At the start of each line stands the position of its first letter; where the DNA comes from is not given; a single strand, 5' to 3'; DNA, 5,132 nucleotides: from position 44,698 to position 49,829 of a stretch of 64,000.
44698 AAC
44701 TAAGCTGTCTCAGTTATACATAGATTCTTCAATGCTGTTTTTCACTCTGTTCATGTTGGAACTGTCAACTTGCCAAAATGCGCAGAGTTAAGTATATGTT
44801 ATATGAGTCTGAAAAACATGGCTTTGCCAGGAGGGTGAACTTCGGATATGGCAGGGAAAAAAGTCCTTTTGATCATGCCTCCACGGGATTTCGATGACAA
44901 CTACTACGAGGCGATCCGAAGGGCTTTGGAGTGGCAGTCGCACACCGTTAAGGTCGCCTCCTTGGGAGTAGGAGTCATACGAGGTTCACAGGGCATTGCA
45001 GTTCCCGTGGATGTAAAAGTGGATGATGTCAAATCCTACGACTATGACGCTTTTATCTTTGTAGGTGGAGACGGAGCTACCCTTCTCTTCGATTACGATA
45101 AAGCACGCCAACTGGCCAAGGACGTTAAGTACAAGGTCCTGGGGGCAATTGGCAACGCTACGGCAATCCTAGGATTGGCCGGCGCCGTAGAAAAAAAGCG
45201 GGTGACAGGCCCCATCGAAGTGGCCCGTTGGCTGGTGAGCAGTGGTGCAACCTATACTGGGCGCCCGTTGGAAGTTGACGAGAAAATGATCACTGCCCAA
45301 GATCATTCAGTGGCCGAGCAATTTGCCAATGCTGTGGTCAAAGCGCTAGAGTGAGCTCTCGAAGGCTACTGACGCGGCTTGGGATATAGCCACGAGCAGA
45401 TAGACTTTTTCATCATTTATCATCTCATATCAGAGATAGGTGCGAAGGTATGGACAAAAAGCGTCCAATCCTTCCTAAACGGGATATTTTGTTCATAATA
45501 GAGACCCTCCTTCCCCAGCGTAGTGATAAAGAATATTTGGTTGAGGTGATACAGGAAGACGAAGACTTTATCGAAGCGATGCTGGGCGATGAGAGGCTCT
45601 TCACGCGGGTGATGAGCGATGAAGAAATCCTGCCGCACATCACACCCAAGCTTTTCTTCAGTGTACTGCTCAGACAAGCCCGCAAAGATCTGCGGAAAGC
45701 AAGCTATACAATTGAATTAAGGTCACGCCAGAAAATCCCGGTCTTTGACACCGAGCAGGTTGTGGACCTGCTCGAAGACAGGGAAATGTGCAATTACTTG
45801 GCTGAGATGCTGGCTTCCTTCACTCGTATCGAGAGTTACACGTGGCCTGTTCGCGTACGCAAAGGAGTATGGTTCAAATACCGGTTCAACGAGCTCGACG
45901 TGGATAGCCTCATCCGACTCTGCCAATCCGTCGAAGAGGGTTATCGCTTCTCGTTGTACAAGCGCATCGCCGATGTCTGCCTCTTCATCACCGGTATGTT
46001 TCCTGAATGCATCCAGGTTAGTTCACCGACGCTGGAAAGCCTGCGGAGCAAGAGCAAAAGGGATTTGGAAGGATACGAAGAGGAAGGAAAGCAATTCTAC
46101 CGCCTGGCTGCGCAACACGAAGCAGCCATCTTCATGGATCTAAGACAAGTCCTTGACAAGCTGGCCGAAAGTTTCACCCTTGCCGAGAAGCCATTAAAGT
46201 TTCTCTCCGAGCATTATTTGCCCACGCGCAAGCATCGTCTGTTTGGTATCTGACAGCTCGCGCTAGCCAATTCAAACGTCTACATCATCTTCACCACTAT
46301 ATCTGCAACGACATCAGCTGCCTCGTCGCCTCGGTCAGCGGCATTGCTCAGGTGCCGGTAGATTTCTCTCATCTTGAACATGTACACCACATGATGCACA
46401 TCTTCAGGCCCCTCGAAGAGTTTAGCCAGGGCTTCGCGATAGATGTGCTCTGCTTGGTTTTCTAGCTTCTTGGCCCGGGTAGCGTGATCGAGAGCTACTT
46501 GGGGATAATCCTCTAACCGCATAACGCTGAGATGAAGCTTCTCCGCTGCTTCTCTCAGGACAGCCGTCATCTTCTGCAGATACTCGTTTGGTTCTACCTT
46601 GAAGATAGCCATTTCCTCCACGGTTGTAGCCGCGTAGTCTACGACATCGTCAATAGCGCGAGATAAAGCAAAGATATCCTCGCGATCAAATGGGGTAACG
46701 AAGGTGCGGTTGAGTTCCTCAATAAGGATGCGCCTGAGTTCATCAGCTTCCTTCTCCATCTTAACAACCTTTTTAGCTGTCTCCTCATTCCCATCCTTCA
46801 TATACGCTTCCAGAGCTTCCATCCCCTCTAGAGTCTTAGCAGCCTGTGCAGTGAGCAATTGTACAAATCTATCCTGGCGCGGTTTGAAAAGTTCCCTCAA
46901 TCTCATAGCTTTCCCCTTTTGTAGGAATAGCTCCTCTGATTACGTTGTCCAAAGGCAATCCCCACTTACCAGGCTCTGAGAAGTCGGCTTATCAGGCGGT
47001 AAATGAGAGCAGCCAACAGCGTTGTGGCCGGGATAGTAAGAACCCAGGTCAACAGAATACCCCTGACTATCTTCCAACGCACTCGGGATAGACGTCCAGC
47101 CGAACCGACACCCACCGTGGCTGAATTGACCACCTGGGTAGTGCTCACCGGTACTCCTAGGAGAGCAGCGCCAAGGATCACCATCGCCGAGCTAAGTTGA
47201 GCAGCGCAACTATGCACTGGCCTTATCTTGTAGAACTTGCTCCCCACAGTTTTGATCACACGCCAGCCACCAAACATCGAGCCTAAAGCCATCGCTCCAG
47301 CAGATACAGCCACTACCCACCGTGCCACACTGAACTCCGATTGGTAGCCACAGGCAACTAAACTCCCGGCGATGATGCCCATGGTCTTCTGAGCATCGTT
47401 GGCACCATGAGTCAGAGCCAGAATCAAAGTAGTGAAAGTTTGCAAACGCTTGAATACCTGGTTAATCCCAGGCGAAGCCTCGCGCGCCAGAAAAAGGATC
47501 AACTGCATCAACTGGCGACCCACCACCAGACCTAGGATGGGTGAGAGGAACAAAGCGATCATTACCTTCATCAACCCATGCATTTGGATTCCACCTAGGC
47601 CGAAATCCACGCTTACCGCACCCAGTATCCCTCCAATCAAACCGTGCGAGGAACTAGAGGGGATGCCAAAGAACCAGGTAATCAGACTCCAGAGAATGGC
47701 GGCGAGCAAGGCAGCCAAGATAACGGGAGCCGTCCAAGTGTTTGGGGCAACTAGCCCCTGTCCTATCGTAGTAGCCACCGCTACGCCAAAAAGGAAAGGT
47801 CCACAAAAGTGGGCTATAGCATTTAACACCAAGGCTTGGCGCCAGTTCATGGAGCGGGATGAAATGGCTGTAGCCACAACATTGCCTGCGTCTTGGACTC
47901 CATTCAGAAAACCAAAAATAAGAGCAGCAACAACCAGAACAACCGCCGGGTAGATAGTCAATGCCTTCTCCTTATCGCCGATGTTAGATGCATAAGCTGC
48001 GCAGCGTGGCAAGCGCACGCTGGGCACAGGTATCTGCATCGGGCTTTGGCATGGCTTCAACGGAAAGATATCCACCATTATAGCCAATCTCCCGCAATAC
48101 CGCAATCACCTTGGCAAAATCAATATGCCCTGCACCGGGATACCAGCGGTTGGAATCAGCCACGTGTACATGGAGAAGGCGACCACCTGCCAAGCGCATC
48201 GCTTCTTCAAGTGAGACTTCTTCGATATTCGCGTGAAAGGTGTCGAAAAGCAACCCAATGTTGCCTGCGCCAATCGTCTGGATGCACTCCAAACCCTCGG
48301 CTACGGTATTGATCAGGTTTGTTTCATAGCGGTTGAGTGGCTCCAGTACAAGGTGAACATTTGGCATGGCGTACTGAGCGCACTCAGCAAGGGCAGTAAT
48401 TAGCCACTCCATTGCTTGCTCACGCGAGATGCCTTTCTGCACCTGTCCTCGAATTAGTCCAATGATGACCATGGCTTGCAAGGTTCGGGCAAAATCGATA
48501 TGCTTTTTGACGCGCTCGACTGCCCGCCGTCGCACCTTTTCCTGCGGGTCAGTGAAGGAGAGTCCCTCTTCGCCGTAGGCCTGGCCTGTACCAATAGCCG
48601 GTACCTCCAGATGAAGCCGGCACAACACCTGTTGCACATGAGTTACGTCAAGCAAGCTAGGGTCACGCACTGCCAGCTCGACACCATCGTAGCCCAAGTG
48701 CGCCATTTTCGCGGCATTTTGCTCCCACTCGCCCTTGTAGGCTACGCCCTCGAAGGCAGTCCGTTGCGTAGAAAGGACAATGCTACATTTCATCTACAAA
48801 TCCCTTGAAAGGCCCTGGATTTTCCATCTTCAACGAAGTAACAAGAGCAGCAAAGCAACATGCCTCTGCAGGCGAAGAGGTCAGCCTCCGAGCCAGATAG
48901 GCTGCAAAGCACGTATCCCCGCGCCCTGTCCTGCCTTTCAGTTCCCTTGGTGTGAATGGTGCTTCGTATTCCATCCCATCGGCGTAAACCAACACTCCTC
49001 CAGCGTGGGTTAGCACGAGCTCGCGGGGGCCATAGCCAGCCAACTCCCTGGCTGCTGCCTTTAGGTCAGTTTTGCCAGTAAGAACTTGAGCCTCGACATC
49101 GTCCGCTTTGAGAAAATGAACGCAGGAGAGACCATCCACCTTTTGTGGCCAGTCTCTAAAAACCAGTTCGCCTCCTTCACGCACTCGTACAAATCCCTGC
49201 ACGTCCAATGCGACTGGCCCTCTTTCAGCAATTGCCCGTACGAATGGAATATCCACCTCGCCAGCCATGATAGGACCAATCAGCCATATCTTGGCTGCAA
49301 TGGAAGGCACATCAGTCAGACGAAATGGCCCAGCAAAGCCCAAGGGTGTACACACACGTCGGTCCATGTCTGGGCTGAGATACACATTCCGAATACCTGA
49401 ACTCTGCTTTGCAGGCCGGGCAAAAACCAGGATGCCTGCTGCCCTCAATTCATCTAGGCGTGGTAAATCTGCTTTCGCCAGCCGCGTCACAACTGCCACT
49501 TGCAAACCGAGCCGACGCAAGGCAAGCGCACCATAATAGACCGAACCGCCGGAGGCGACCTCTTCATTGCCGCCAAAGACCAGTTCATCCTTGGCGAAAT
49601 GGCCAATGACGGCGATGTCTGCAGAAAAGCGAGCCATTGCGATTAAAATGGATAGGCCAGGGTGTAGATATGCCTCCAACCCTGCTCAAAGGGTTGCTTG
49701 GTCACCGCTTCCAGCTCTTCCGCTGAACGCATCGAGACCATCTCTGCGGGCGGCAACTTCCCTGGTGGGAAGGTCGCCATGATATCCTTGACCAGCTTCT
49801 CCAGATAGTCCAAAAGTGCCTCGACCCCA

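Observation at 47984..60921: LacI-controlled catabolic operon of unknown substrate: 3 TIM-barrel isomerases, Gfo/Idh/MocA, Zn-ADH, 2 PfkB kinases, creatininase-family hydrolase, PotABCD-type transporter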

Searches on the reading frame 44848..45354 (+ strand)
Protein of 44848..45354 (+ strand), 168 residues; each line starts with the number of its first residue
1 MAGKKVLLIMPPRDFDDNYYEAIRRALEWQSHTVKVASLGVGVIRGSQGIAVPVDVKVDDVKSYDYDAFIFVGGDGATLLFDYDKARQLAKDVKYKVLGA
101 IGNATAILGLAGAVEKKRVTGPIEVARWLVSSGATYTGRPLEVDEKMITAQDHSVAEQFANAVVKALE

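Call 42: search_protein_families(library=pfam, proteins=[window:44848-45354:+], max_evalue=0.00001)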
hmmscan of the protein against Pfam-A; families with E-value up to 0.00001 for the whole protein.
window:44848-45354:+ (168 aa): 1 family
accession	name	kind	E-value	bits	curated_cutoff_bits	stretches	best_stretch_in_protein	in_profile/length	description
PF01965.30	DJ-1_PfpI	-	1e-24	87.7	26.6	1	4-165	1-164/165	DJ-1/PfpI family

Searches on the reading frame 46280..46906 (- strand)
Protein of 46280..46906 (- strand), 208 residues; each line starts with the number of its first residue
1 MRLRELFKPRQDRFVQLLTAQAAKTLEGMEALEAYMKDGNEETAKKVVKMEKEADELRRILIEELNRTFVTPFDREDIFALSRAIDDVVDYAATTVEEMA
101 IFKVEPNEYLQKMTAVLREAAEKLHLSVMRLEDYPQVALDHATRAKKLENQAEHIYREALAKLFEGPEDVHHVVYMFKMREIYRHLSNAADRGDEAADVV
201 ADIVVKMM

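Call 5: search_protein_families(library=pfam, proteins=[window:46280-46906:-])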
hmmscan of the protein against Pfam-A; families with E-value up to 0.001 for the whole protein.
window:46280-46906:- (208 aa): 2 families
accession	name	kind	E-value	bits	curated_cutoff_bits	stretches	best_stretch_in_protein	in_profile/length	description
PF01865.21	PhoU_div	-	1.1e-24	87.4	24.4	1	9-205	8-213/214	Protein of unknown function DUF47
PF01895.24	PhoU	-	0.0005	20.8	23.5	0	30-71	14-54/89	PhoU domain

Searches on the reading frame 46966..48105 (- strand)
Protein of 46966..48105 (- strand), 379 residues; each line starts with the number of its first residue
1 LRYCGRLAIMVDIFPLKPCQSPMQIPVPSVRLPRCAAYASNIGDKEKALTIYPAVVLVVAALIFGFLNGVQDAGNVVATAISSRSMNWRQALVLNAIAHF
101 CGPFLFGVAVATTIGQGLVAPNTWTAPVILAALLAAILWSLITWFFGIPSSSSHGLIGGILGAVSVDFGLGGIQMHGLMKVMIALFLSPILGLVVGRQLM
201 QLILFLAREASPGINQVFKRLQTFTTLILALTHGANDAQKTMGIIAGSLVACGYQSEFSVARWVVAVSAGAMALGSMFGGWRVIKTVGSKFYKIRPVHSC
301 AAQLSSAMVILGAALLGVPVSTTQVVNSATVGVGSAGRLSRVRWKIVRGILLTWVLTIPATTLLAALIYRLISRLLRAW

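Call 5: search_protein_families(library=pfam, proteins=[window:46966-48105:-])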
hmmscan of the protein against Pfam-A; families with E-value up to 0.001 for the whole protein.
window:46966-48105:- (379 aa): 1 family
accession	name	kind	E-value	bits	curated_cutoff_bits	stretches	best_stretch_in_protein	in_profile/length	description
PF01384.25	PHO4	-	2.5e-79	267.2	33.7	1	68-365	1-350/350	Phosphate transporter family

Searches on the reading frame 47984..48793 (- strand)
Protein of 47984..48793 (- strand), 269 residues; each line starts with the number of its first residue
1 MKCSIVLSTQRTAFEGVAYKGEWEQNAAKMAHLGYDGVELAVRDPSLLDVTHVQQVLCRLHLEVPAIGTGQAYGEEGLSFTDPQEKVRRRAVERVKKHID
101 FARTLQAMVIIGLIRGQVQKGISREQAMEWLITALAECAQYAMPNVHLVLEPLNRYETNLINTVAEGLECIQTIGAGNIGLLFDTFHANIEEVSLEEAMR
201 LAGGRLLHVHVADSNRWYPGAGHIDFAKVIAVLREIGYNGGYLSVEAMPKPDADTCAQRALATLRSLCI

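Call 4: search_protein_families(library=pfam, proteins=[window:47984-48793:-])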
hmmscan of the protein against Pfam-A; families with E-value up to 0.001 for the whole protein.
window:47984-48793:- (269 aa): 1 family
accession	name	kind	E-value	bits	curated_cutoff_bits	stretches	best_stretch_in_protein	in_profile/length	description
PF01261.30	AP_endonuc_2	-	1.5e-39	136.7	31.1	1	28-265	2-247/249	Xylose isomerase-like TIM barrel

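Call 6: search_protein_families(library=ncbifam, proteins=[window:47984-48793:-], max_evalue=0.00001)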
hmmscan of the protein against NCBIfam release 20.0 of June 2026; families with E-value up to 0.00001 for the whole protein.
window:47984-48793:- (269 aa): 9 families
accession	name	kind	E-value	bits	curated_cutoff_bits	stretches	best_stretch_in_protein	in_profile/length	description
NF041099.2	keto_glucon_epim_IolO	equivalog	7.9e-108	359.8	300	1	1-268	1-268/269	5-keto-L-gluconate epimerase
NF051856.1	PsicseEpim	equivalog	5.7e-35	121.5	300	1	20-240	15-239/287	D-psicose 3-epimerase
TIGR03234.1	OH-pyruv-isom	equivalog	9.6e-26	90.6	353.45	1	28-254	21-247/254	hydroxypyruvate isomerase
NF043033.1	OxoTetrIsom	equivalog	1.6e-17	64.1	325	1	50-253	42-243/251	2-oxo-tetronate isomerase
NF007444.0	PRK09997.1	equivalog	9.8e-16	58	465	1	28-251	22-245/258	hydroxypyruvate isomerase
NF007360.0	PRK09856.1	equivalog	6.8e-13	48.8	305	1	29-265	21-268/276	fructoselysine 3-epimerase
NF009688.0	PRK13209.1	subfamily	9.5e-10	37.9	317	1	78-243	84-251/286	L-ribulose-5-phosphate 3-epimerase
TIGR04379.1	myo_inos_iolE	equivalog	1.2e-08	34.8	290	0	219-258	239-277/290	myo-inosose-2 dehydratase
NF007441.0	PRK09989.1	equivalog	2.7e-07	30.6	412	1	29-250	23-244/258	HPr family phosphocarrier protein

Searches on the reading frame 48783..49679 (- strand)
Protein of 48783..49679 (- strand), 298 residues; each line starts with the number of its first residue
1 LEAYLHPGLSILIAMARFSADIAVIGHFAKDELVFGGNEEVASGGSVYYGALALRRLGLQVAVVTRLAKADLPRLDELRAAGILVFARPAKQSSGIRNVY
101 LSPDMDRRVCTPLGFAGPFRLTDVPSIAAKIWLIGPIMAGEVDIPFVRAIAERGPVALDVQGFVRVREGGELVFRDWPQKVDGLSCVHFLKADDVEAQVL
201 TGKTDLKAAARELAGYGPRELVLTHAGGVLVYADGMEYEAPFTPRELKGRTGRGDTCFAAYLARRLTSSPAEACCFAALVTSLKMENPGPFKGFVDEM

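Call 4: search_protein_families(library=pfam, proteins=[window:48783-49679:-])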
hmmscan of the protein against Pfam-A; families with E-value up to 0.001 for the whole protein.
window:48783-49679:- (298 aa): 1 family
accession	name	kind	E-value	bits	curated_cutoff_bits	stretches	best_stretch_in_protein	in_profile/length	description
PF00294.29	PfkB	-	6.9e-08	32.6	25.8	1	180-282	177-287/302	pfkB family carbohydrate kinase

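Call 6: search_protein_families(library=ncbifam, proteins=[window:48783-49679:-], max_evalue=0.00001)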
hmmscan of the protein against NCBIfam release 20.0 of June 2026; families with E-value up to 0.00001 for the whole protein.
window:48783-49679:- (298 aa): 1 family
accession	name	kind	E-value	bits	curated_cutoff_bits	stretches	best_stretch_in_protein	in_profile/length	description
TIGR04382.1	myo_inos_iolC_N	equivalog_domain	2e-06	27.3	300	0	194-278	196-282/309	5-dehydro-2-deoxygluconokinase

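Call 14: search_solved_structures(query=window:48783-49679:-, show_alignments=2, max_evalue=0.001)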
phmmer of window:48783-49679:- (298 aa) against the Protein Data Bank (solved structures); distinct sequences matched with E-value up to 0.001: 5.
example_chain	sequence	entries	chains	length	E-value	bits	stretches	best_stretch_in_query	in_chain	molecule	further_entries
1vk4_A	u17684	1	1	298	5.3e-48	167.3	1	22-292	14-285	PfkB Carbohydrate kinase TM0415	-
5ysp_A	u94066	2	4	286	6.2e-48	167.1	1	22-292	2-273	TM0415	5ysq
7e4l_A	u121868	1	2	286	7.4e-47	163.6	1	22-292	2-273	PfkB domain-containing protein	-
3w4s_A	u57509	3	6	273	2.8e-08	36.9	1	23-204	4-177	Carbohydrate/pyrimidine kinase, PfkB family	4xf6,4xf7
3kd6_A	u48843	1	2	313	1.7e-05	27.8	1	187-292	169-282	Carbohydrate kinase, PfkB family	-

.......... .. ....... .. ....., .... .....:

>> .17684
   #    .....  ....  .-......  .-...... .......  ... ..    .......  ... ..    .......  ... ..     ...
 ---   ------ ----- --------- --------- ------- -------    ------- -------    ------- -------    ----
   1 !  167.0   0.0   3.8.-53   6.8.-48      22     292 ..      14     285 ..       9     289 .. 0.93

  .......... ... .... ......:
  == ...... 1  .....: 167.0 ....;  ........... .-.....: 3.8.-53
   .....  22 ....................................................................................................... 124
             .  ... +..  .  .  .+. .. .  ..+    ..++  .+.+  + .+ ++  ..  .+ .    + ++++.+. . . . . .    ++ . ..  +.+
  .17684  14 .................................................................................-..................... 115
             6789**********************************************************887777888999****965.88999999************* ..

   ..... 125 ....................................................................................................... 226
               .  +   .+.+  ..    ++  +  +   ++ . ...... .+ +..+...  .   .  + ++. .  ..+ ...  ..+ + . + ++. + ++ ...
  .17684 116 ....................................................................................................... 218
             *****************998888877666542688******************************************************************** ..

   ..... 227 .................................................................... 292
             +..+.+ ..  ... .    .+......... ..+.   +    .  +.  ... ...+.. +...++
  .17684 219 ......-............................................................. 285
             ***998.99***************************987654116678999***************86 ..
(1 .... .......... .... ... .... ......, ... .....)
